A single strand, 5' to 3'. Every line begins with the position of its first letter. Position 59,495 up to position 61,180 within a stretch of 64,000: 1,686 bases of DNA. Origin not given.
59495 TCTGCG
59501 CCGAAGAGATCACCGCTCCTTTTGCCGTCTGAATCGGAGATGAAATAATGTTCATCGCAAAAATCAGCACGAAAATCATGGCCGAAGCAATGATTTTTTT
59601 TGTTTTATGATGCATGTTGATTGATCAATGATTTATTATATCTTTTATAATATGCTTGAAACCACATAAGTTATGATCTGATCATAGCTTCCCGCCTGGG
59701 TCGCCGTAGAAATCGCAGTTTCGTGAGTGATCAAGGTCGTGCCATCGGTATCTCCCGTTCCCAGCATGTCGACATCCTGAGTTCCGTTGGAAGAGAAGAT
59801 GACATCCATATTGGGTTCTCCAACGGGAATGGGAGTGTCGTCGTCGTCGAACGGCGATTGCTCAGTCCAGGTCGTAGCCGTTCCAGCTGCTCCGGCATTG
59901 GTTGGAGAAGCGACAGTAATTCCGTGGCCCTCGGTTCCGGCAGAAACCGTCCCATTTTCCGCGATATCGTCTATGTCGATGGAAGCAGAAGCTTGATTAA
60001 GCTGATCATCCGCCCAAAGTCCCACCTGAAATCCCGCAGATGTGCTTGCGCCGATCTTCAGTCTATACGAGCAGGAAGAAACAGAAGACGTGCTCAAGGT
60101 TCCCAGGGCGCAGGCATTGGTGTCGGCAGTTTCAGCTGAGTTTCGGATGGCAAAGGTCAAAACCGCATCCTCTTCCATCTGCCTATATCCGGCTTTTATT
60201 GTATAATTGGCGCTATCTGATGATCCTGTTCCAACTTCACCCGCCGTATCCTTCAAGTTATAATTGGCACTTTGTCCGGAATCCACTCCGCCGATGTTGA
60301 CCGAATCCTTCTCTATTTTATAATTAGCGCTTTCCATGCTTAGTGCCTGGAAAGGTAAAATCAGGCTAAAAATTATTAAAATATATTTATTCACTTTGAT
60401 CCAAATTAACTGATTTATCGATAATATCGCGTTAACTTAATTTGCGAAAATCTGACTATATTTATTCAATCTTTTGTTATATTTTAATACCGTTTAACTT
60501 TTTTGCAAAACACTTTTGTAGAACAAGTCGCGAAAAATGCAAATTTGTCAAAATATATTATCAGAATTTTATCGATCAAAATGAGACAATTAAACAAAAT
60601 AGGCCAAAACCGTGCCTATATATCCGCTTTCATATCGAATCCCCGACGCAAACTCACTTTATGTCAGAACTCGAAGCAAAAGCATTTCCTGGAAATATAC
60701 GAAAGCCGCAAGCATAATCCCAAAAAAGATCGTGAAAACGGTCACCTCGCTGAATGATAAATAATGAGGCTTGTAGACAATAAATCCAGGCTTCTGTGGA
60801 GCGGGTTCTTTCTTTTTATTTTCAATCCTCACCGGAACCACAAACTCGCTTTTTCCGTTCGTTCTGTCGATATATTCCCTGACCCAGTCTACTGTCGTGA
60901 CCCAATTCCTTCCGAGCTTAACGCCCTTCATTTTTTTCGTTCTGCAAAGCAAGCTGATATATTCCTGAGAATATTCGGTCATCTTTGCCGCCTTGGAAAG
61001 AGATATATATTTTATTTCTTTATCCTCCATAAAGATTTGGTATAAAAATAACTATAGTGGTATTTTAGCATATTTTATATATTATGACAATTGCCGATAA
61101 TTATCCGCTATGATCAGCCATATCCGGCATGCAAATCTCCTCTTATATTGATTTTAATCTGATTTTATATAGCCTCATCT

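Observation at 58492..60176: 100% identical 537-bp duplication forming the 3' ends of two otherwise different surface-protein genes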

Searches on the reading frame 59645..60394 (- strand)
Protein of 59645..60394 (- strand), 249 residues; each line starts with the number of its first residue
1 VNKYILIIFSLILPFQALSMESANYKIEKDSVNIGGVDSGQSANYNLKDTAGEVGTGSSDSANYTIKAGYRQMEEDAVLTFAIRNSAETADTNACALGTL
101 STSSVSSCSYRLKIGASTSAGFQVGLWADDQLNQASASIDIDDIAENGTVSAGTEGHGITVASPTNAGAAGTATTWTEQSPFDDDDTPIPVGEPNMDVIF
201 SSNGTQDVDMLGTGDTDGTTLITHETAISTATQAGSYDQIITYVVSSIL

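Call 6: search_protein_families(library=pfam, proteins=[window:59645-60394:-], max_evalue=1)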
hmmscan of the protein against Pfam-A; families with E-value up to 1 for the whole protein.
window:59645-60394:- (249 aa): 0 families

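Call 7: search_protein_families(library=ncbifam, proteins=[window:59645-60394:-], max_evalue=1)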
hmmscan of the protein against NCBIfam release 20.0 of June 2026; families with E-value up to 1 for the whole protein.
window:59645-60394:- (249 aa): 2 families
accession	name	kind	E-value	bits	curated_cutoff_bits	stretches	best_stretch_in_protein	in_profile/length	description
NF058579.1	CPR_pilus_PamT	equivalog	7.6e-16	58.2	240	1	5-174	12-169/241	CPR-type pilus protein PamT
NF058581.1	CPR_Pam_pilin_C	domain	3.9e-06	27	55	1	91-246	2-145/148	Pam pilus system pilin subunit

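Call 14: find_encoding_contigs(protein=window:59645-60394:-, flank=6000, max_places=10)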
Protein window:59645-60394:- (249 aa): no gene with exactly this product is on record in the collection.

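Call 41: predict_structure(alignment_id=A2)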
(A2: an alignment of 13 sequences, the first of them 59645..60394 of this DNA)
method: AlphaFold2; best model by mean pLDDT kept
length: 249 residues; sequences in the alignment: 13
mean_pLDDT: 67.1   pTM: 0.60
mean pLDDT of the five models: 67.1, 66.9, 63.0, 57.7, 54.1
residues with pLDDT >= 90: 3; 70-90: 131; 50-70: 56; < 50: 59
segments of 3 or more residues with pLDDT < 50: 1-35, 48-50, 59-61, 68-73, 184-188, 190-192
pLDDT, mean of each block of 10 residues (from residue 1): 39 35 33 45 51 50 49 63 85 81 89 85 78 63 67 84 83 83 53 62 83 76 88 82 75
secondary structure, 60 per line:
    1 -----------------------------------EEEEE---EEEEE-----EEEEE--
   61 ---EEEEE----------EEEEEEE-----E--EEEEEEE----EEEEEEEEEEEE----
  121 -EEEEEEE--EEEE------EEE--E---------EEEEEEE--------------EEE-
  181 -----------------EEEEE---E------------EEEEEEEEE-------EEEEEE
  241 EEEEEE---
elements in order: E36-40 E44-48 E54-58 E64-68 E79-85 E94-100 E105-116 E122-128 E131-134 E141-143 E156-162 E177-179 E198-202 E219-227 E235-246

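Call 44: fold_search(model_id=the predicted structure, library=pdb)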
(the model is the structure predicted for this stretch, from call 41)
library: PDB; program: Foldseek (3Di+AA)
matches with E <= 10: 827; with E <= 0.001: 0
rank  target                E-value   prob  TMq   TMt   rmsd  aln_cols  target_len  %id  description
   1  4neh_A                4.1e-02  0.33  0.22  0.07  15.8       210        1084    8  An internal ligand-bound, metastable state of a leukocyte integrin, aXb2 (released 2014-01-15)
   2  3f84_A                4.6e-02  0.60  0.28  0.24  14.0       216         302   11  Structure of fusion complex of major pilin CfaB and major pilin CfaB of CFA/I pilus from ETEC E. coli (released 2009-08-11)
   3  3f85                  8.7e-02  0.44  0.27  0.17  14.4       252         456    9  Structure of fusion complex of homo trimeric major pilin subunits CfaB of CFA/I fimbirae from ETEC E. coli (released 2009-08-11)
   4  7usl_A                8.7e-02  0.21  0.21  0.09  17.9       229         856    7  Integrin alphaM/beta2 ectodomain in complex with adenylate cyclase toxin RTX751 and M1F5 Fab (released 2022-08-17)
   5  2xbt                  8.7e-02  0.20  0.18  0.25   9.8       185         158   10  Structure of a scaffoldin carbohydrate-binding module family 3b from the cellulosome of Bacteroides cellulosolvens: Stru (released 2011-04-06)
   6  4nen_A                9.2e-02  0.23  0.23  0.07  15.7       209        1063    7  An internal ligand-bound, metastable state of a leukocyte integrin, aXb2 (released 2014-01-15)
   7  9iuj_A                1.1e-01  0.23  0.24  0.10  15.0       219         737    8  Integrin alpha-v beta-3 in complex with rhodostomin (released 2025-07-30)
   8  7usm_A                1.2e-01  0.12  0.17  0.06  21.4       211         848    7  Integrin alphaM/beta2 ectodomain (released 2022-08-17)
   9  6avr_A                1.3e-01  0.13  0.21  0.08  18.1       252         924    9  Human alpha-V beta-3 Integrin (intermediate conformation) in complex with the therapeutic antibody LM609 (released 2017-11-01)
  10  8xfg_A                1.4e-01  0.33  0.25  0.10  14.0       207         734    8  Cryo-EM structure of integrin ITGAV, ITGB3 and CYCLO (RGDFK) complex, conformation 1 (released 2024-12-18)
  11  5es4_A                1.5e-01  0.18  0.22  0.07  17.8       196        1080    8  RE-REFINEMENT OF INTEGRIN ALPHAXBETA2 ECTODOMAIN IN THE CLOSED/BENT CONFORMATION (released 2016-03-02)
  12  5l7r_A                1.8e-01  0.21  0.20  0.10  15.3       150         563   13  Crystal structure of BvGH123 (released 2017-03-22)
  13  5es4_G                2.0e-01  0.15  0.21  0.08  15.7       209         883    6  RE-REFINEMENT OF INTEGRIN ALPHAXBETA2 ECTODOMAIN IN THE CLOSED/BENT CONFORMATION (released 2016-03-02)
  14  5l7v_B                2.8e-01  0.16  0.18  0.09  15.3       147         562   13  Crystal Structure of BvGH123 with bond transition state analog Galthiazoline. (released 2017-03-22)
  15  4mmz_A                3.7e-01  0.09  0.20  0.08  18.6       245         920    8  Integrin AlphaVBeta3 ectodomain bound to an antagonistic tenth domain of Fibronectin (released 2014-03-26)
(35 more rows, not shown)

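Call 56: find_homologous_proteins(query=A2, max_evalue=0.001)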
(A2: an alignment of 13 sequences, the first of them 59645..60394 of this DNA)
Query A2 (13 sequences) (249 aa, profile of the alignment): 156 proteins with E <= 0.001 among 8000 candidates; the best 120 are listed.
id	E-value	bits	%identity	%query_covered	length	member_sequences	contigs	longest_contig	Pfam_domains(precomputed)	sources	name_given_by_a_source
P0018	5.2e-130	450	77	98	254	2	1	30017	-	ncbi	-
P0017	6.0e-130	450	76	99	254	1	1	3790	-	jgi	-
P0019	1.6e-129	449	77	98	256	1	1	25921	-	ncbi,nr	ncbi:MAG: hypothetical protein P1P85_04090 [Patescibacteria group bacterium]|nr:hypothetical protein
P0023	6.8e-127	440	74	99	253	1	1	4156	-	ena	-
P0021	1.1e-126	439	75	96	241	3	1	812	-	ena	-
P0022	1.3e-126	439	70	98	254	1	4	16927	-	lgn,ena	-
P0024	1.1e-123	430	71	96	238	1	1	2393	-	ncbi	-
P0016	6.7e-123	427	100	92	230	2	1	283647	-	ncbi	ncbi:MAG: hypothetical protein WC788_00970 [Candidatus Paceibacterota bacterium]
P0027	1.8e-121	422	67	100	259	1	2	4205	-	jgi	jgi:hypothetical protein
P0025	2.4e-121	422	72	96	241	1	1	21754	-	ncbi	-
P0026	1.1e-117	410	69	92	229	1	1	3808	-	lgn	-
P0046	7.8e-102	358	77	82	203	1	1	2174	-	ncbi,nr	ncbi:MAG: hypothetical protein P1P85_05755, partial [Patescibacteria group bacterium]|nr:hypothetica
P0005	2.7e-89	317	88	69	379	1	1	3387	-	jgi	jgi:hypothetical protein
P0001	9.8e-89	315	98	71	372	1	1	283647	-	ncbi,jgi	ncbi:MAG: hypothetical protein WC788_00965 [Candidatus Paceibacterota bacterium]|jgi:hypothetical pr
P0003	2.5e-88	314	82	69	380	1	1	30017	-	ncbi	-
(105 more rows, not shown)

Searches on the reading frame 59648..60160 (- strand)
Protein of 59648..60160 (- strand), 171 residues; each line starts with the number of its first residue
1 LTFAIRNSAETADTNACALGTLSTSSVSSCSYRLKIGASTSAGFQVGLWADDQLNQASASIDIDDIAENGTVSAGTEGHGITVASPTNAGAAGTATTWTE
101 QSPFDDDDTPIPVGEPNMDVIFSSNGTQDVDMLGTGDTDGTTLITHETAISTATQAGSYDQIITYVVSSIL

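Call 37: search_protein_families(library=ncbifam, proteins=[window:59648-60160:-], max_evalue=1)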
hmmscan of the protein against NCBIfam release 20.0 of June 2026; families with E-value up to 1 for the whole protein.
seq(171 aa): 1 family
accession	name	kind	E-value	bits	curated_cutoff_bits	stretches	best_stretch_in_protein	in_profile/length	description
NF058581.1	CPR_Pam_pilin_C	domain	7.8e-07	29.3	55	1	13-168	2-145/148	Pam pilus system pilin subunit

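Call 60: search_protein_families(library=pfam, proteins=[window:59648-60160:-], max_evalue=10)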
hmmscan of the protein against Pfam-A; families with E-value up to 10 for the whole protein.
seq(171 aa): 0 families

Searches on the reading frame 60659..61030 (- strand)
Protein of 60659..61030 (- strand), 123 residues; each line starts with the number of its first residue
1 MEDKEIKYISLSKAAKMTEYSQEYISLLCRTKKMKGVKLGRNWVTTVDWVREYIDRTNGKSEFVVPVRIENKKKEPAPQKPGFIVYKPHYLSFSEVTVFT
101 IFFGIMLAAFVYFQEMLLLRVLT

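Call 6: search_protein_families(library=pfam, proteins=[window:60659-61030:-], max_evalue=1)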
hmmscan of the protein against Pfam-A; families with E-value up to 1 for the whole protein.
window:60659-61030:- (123 aa): 2 families
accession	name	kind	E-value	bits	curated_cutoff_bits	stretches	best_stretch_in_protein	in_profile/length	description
PF12728.13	HTH_17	-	0.096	13.4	27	1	8-56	1-49/51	Helix-turn-helix domain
PF07618.16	DUF1580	-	0.14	12.2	24.4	1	33-58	32-57/57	Protein of unknown function (DUF1580)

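Call 7: search_protein_families(library=ncbifam, proteins=[window:60659-61030:-], max_evalue=1)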
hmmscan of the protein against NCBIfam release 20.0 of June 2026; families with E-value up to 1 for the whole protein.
window:60659-61030:- (123 aa): 1 family
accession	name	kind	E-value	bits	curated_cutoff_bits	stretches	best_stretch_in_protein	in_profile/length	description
NF041318.1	phage_rep_C1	equivalog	0.11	12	500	1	7-34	119-146/283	phage repressor protein C1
